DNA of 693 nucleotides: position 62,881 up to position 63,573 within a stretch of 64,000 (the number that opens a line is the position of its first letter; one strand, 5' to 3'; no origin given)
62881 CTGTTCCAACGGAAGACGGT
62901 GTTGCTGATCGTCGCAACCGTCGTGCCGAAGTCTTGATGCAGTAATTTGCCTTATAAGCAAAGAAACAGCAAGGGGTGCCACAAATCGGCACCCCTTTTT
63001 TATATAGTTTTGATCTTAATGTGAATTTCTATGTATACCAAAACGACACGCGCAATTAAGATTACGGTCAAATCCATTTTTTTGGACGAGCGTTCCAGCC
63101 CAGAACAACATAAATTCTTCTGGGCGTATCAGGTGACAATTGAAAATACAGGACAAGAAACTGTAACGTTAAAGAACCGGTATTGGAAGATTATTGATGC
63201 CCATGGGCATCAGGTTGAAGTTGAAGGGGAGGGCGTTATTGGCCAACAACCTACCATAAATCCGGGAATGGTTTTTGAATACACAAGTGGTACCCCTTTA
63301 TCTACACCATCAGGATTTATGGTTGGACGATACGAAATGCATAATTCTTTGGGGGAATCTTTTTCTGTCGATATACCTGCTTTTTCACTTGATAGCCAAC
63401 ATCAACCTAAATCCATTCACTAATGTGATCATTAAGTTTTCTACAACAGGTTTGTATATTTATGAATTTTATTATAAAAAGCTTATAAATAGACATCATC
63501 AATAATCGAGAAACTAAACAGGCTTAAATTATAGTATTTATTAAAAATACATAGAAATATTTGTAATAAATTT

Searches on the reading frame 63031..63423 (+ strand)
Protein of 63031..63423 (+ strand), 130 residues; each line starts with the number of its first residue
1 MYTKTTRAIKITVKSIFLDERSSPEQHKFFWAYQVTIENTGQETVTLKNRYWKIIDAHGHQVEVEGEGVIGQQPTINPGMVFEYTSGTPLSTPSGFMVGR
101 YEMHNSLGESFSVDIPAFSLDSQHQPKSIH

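Call 78: find_encoding_contigs(protein=window:63031-63423:+, flank=10000, max_places=3)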
Protein window:63031-63423:+ (130 aa): 2 contigs read that carry it; 2 places shown.
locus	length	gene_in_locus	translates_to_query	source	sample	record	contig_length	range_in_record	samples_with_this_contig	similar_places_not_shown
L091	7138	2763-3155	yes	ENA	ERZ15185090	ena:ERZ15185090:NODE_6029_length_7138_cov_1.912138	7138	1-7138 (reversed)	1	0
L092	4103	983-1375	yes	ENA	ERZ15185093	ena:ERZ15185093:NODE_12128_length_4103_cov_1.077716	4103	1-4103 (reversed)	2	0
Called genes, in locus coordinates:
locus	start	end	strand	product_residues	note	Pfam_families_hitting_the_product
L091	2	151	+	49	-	?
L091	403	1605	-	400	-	PF14696:Glyoxalase_5, PF00903:Glyoxalase, PF13669:Glyoxalase_4 (weak)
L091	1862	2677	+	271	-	PF00691:OmpA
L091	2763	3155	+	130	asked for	PF04379:DUF525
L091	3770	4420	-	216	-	-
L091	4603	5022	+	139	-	PF27284:Aq_678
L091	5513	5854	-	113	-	PF12797:Fer4_2 (faint), PF12837:Fer4_6 (faint), PF13237:Fer4_10 (weak), PF12800:Fer4_4 (faint), PF12838:Fer4_7 (weak), PF13187:Fer4_9 (weak), PF00037:Fer4 (weak), PF11953:DUF3470, +1 more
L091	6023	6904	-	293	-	-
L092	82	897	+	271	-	PF00691:OmpA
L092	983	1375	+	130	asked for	PF04379:DUF525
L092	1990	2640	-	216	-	-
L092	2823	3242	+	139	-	PF27284:Aq_678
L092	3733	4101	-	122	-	?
